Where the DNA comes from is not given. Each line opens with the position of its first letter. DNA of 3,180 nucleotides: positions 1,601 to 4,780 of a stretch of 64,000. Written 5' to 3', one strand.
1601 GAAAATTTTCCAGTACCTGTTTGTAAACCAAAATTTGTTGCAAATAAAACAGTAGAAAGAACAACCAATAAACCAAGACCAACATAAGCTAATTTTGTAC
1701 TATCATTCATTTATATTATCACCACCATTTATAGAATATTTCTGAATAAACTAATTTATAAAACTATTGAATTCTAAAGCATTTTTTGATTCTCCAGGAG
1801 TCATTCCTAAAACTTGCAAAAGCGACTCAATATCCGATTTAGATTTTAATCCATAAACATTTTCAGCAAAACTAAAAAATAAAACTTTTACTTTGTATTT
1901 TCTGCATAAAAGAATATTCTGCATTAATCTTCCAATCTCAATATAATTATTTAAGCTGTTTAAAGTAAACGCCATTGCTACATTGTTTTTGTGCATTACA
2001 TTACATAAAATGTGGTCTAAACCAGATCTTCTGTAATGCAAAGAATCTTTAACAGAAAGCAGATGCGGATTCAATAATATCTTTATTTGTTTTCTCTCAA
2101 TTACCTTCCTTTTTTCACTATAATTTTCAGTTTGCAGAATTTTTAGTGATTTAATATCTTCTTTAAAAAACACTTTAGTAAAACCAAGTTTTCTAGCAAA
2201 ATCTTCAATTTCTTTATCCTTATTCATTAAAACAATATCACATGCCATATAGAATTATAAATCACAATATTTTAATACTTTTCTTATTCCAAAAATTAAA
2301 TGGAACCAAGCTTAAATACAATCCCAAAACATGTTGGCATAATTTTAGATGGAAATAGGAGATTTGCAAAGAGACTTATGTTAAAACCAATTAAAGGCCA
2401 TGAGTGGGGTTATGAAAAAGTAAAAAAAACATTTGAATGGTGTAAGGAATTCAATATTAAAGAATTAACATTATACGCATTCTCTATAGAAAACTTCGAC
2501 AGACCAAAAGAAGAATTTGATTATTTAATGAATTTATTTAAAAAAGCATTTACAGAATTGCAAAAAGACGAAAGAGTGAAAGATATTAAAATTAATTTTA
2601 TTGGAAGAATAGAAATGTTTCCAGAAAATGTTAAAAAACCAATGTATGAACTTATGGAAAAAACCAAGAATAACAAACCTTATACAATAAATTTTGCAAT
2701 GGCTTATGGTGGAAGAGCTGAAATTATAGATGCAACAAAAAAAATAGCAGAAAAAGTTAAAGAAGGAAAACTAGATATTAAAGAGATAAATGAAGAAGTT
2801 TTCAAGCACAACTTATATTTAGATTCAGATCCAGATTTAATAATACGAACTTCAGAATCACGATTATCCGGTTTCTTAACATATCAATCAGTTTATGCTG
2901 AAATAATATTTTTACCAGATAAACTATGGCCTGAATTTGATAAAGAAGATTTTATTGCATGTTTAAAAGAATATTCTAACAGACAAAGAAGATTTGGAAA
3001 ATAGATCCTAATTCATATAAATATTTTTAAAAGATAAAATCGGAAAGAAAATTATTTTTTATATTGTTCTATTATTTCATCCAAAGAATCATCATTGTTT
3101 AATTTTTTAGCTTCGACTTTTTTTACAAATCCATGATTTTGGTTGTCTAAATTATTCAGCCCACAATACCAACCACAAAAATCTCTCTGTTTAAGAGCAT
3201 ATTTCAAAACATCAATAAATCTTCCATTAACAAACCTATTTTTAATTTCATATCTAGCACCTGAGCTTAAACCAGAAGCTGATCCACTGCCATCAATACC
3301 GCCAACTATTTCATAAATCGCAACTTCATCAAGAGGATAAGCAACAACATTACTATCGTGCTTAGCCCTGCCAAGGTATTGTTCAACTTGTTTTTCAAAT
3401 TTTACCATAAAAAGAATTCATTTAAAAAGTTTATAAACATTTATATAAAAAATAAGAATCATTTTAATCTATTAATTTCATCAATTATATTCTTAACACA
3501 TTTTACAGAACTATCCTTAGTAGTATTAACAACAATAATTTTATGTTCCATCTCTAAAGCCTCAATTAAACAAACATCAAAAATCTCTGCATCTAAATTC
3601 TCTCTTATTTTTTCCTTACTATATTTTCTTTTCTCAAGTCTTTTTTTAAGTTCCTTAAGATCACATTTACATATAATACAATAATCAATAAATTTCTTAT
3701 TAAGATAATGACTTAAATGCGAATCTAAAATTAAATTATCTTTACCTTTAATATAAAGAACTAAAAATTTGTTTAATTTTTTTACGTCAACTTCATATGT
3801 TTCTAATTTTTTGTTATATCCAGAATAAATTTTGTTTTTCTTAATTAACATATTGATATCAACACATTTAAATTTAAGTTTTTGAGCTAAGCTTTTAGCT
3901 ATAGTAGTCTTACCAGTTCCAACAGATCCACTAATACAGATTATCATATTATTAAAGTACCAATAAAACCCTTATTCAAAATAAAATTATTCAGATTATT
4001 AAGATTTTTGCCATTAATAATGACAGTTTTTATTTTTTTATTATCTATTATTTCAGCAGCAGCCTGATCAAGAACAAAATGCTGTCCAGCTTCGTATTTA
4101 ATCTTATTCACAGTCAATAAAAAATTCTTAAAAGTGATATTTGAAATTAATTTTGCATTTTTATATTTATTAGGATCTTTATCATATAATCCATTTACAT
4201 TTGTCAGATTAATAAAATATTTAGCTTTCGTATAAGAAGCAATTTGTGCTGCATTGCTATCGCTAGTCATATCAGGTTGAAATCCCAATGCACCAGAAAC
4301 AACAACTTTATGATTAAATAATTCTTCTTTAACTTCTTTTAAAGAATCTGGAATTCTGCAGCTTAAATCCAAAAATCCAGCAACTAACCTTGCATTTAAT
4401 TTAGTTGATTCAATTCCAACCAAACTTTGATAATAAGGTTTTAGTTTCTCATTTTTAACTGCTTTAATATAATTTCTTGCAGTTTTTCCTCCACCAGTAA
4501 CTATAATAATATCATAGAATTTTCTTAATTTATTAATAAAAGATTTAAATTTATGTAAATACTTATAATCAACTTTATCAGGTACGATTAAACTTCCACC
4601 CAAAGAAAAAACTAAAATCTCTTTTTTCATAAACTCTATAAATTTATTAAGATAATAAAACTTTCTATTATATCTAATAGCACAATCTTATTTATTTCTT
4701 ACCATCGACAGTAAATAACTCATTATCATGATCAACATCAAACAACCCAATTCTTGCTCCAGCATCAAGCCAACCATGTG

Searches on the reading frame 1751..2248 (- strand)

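Call 70: search_protein_families(library=pfam, proteins=[window:1751-2248:-], max_evalue=0.001)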
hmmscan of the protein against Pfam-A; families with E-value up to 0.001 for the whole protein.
window:1751-2248:- (165 aa): 1 family
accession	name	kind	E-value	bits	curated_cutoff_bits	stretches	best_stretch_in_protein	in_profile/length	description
PF01876.22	RNase_P_p30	-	8.8e-07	29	35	1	74-160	123-213/214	RNase P subunit p30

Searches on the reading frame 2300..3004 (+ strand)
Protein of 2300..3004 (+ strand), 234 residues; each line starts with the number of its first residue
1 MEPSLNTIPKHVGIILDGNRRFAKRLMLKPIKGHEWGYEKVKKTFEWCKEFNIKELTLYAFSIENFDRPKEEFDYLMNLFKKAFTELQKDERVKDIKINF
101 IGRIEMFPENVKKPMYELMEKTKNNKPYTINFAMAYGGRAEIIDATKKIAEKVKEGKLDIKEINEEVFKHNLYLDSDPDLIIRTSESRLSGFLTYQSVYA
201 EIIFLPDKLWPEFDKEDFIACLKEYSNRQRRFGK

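Call 70: search_protein_families(library=pfam, proteins=[window:2300-3004:+], max_evalue=0.001)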
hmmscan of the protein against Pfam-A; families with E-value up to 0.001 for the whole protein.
window:2300-3004:+ (234 aa): 1 family
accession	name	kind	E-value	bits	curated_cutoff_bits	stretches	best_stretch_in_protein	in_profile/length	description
PF01255.24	Prenyltransf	-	2.3e-72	243.5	27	1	15-233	1-219/219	Putative undecaprenyl diphosphate synthase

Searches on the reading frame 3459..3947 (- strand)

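Call 70: search_protein_families(library=pfam, proteins=[window:3459-3947:-], max_evalue=0.001)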
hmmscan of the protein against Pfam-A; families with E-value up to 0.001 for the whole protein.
window:3459-3947:- (162 aa): 13 families
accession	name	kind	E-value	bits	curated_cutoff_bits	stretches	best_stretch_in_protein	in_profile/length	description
PF13238.12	AAA_18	-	4.4e-23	82.6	29.4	1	3-124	1-128/128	AAA domain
PF13189.12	Cytidylate_kin2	-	3.4e-09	37.5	28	1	2-69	1-67/176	Cytidylate kinase-like family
PF00004.35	AAA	-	2.4e-07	31.7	21.2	1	3-73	1-70/131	ATPase family associated with various cellular activities (AAA)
PF13671.12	AAA_33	-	5.7e-07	30.4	27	1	3-114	2-125/143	AAA domain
PF01202.28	SKI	-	4.8e-06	27.2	22.1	1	10-38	2-30/159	Shikimate kinase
PF01712.25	dNK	-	1.4e-05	25.4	27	1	3-29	1-27/203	Deoxynucleoside kinase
PF13207.12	AAA_17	-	3.5e-05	24.5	27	1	7-112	2-127/136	AAA domain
PF13521.12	AAA_28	-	5.1e-05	24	27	1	3-29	2-28/164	AAA domain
PF02223.23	Thymidylate_kin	-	0.00011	22.3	27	0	75-153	103-183/185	Thymidylate kinase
PF01121.26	CoaE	-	0.00031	20.9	27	0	1-36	1-35/180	Dephospho-CoA kinase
PF02224.24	Cytidylate_kin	-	0.00038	20.7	26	1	3-37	1-35/211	Cytidylate kinase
PF00910.28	RNA_helicase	-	0.00076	20.4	21.5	0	3-46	1-39/105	RNA helicase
PF13401.12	AAA_22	-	0.00079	20.2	27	0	2-33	7-41/130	AAA domain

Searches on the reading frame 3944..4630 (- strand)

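Call 70: search_protein_families(library=pfam, proteins=[window:3944-4630:-], max_evalue=0.001)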
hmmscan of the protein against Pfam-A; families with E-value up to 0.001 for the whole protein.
window:3944-4630:- (228 aa): 1 family
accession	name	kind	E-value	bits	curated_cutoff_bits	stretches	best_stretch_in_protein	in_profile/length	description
PF00696.33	AA_kinase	-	6.5e-29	101.7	24.9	1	5-206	2-234/234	Amino acid kinase family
